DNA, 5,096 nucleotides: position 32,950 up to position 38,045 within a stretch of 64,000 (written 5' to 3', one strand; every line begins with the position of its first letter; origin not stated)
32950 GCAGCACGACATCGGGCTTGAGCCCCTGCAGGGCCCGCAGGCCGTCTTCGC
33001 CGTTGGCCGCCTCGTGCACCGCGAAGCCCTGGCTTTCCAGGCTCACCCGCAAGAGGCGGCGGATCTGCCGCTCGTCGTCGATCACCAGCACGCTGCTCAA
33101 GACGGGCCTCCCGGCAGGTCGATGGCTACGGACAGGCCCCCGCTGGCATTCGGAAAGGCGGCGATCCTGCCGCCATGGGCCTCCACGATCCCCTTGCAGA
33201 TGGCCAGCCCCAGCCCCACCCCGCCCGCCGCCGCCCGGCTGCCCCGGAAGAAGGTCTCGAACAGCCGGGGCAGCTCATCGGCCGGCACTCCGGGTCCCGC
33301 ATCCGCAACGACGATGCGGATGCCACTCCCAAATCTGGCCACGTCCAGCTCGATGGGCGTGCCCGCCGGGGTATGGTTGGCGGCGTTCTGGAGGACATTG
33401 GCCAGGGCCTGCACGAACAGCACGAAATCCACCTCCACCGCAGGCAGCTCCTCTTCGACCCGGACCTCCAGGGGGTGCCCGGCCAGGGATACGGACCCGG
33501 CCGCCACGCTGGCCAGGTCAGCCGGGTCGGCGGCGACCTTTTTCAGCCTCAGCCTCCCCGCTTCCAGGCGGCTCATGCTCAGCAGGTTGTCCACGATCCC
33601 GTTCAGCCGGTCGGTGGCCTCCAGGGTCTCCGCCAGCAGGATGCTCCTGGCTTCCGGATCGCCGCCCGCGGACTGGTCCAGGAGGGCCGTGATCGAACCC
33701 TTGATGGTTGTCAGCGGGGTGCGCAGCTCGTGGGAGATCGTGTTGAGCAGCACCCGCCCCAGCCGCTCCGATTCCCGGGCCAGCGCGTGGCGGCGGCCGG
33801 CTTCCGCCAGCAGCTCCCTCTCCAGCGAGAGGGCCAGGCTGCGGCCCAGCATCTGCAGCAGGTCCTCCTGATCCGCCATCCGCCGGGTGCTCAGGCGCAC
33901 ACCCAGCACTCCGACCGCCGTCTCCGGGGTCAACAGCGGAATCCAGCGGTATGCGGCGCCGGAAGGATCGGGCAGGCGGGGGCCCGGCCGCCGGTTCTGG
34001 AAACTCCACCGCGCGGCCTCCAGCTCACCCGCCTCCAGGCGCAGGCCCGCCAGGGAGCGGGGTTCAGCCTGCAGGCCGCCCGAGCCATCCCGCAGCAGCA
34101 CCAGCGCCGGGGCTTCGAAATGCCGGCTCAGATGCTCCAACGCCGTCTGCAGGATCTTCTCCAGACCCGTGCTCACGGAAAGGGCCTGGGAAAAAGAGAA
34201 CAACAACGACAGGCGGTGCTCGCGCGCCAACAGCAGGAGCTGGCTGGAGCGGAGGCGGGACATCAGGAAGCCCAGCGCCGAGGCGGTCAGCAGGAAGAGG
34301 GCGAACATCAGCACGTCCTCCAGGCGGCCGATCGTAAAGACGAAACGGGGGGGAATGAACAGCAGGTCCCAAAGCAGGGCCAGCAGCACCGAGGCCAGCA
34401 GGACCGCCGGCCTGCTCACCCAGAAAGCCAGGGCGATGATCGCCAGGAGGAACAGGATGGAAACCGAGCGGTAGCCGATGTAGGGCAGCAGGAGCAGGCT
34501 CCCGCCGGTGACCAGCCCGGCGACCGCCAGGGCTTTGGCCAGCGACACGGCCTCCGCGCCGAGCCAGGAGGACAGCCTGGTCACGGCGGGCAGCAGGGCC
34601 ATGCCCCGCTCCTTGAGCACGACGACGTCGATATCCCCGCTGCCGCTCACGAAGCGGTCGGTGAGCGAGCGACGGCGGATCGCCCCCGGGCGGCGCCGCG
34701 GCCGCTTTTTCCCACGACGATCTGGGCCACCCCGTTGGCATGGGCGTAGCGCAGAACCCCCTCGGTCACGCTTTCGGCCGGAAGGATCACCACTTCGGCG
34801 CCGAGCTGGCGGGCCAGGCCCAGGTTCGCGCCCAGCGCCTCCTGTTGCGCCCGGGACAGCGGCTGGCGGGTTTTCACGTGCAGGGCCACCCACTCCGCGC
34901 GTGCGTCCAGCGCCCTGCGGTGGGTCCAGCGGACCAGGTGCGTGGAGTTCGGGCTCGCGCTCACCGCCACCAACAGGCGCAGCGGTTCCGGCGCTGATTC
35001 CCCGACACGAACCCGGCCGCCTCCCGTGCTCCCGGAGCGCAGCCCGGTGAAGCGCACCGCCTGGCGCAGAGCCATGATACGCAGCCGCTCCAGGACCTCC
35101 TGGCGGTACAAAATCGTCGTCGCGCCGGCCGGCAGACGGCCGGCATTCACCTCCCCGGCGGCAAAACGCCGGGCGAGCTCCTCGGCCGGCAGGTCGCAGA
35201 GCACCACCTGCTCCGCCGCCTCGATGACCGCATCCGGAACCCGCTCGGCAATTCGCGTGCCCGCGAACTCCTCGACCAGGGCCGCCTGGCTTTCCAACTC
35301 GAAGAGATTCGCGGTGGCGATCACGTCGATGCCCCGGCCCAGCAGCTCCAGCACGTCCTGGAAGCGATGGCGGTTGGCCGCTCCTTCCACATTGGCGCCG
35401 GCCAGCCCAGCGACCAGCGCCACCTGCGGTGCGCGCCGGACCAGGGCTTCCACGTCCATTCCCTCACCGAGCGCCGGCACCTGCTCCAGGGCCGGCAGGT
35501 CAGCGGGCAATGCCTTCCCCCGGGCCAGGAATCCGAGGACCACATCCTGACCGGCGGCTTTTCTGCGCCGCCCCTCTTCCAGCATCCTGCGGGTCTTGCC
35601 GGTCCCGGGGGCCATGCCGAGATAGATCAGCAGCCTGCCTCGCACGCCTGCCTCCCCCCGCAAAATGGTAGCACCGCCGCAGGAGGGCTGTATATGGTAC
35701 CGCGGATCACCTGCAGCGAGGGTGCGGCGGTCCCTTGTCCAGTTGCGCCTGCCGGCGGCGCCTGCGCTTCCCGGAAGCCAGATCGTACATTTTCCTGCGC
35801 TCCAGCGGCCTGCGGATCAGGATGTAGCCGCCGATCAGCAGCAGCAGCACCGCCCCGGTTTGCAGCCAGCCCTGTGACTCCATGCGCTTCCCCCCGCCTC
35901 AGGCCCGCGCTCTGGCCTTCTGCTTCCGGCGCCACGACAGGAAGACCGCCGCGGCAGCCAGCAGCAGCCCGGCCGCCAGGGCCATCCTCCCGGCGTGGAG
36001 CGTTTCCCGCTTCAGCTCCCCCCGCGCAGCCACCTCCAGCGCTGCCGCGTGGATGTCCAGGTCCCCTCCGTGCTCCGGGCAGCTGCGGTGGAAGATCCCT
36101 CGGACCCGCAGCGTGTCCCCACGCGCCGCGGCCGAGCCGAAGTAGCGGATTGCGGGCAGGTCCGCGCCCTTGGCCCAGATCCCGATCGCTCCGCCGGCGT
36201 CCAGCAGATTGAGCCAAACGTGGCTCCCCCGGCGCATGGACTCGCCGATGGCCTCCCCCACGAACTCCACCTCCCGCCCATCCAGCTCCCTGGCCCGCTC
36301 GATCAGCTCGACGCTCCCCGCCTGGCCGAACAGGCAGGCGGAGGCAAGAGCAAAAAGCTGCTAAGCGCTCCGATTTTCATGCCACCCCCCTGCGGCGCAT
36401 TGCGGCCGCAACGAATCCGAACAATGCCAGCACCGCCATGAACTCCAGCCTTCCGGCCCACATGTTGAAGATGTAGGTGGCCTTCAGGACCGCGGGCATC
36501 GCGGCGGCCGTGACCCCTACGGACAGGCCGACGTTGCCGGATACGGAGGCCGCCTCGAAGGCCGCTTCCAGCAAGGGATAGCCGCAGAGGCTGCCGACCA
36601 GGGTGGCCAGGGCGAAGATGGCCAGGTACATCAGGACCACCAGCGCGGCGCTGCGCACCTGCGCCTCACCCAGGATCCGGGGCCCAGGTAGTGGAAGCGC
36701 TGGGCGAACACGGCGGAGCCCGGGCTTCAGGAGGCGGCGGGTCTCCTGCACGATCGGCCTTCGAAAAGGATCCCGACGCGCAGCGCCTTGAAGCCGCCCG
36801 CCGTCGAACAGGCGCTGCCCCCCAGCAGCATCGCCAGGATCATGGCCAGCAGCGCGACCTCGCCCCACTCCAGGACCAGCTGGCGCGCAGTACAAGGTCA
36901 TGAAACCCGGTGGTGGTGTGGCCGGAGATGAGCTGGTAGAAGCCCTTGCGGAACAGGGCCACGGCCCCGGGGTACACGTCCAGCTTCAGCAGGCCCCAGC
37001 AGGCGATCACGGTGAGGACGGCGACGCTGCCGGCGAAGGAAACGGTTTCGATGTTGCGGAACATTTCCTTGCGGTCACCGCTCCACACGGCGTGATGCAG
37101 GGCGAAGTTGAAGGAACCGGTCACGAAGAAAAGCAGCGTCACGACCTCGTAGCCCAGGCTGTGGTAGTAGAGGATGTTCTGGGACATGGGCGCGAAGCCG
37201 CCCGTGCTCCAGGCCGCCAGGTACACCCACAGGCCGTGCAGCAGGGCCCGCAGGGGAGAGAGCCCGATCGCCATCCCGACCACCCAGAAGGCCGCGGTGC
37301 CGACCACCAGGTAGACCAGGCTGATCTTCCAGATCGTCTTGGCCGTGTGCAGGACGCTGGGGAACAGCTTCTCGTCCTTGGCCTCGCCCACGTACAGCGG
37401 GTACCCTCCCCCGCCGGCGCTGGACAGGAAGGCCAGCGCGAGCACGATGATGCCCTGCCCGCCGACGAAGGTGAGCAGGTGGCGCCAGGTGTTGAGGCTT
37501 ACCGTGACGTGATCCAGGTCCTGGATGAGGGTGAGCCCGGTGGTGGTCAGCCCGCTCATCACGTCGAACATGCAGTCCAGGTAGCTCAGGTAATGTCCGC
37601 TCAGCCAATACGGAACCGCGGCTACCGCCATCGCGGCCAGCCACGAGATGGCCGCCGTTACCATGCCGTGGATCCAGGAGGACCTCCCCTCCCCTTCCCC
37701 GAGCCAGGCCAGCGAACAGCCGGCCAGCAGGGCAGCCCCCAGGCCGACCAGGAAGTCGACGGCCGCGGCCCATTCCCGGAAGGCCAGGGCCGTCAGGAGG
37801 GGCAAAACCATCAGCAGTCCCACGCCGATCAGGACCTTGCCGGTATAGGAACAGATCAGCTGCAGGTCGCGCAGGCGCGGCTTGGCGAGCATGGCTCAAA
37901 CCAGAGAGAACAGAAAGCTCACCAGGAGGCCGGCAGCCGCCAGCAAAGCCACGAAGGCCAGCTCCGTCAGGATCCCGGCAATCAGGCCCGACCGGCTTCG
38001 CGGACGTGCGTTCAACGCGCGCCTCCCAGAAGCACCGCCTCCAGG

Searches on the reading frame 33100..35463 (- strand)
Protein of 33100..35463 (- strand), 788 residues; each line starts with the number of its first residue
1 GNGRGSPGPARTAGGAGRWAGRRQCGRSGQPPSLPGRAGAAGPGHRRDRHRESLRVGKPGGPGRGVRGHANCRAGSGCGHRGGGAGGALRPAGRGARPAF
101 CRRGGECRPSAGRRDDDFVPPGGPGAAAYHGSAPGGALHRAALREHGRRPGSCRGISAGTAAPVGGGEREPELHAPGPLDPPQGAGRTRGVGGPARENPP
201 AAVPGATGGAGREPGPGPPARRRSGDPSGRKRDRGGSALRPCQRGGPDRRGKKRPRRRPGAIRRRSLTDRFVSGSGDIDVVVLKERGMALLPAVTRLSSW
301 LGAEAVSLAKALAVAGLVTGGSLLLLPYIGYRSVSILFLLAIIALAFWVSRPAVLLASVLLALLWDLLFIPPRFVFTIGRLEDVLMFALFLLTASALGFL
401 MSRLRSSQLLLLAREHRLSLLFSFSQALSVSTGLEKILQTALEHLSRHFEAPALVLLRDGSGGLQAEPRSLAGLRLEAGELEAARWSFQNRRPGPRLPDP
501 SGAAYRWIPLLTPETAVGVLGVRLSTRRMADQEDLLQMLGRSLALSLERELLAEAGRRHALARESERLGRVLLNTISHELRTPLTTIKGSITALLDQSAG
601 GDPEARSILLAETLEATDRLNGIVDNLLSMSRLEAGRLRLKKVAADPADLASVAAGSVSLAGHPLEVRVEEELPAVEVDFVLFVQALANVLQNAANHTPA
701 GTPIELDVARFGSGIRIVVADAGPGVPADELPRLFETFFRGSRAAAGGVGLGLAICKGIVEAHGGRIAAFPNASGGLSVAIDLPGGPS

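Call 91: search_protein_families(library=pfam, max_evalue=0.0001, proteins=[window:33100-35463:-])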
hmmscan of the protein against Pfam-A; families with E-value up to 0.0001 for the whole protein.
window:33100-35463:- (788 aa): 4 families
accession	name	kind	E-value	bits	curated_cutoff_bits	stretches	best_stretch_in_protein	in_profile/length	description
PF02518.31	HATPase_c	-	9.1e-22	78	26.4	1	682-784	5-108/111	Histidine kinase-, DNA gyrase B-, and HSP90-like ATPase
PF13493.11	DUF4118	-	1.9e-14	53.7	28.4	1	309-408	2-101/107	Domain of unknown function (DUF4118)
PF00512.31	HisKA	-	4.1e-14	52.8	26.9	1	572-636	5-66/66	His Kinase A (phospho-acceptor) domain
PF13581.12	HATPase_c_2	-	2e-05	25.1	27.4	1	686-761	39-110/127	Histidine kinase-like ATPase domain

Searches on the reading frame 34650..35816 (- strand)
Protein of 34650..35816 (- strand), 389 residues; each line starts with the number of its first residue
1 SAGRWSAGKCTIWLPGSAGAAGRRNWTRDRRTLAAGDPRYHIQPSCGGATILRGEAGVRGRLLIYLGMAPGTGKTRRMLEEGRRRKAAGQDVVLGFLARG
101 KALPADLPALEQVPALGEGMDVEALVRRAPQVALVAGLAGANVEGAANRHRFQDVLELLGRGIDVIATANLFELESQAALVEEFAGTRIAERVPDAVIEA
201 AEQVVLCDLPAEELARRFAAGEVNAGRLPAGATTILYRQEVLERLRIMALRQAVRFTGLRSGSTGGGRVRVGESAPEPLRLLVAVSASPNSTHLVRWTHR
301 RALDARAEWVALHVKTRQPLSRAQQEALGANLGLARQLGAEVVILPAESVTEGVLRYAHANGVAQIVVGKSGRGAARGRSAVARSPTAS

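Call 58: search_protein_families(library=pfam, max_evalue=0.0001, proteins=[window:34650-35816:-])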
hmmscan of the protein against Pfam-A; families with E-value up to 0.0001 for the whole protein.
window:34650-35816:- (389 aa): 2 families
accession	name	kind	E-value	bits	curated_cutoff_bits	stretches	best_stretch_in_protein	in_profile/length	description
PF02702.23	KdpD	-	9.5e-50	169.4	26.1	1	59-253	2-206/210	Osmosensitive K+ channel His kinase sensor domain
PF00582.32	Usp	-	1.9e-06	28.9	24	1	280-377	4-118/141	Universal stress protein family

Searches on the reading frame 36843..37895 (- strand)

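Call 58: search_protein_families(library=pfam, max_evalue=0.0001, proteins=[window:36843-37895:-])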
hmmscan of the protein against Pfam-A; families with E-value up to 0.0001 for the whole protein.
window:36843-37895:- (351 aa): 1 family
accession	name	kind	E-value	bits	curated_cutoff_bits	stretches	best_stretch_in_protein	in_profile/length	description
PF02386.22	TrkH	-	1.1e-20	74.1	27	1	76-278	34-248/502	Cation transport protein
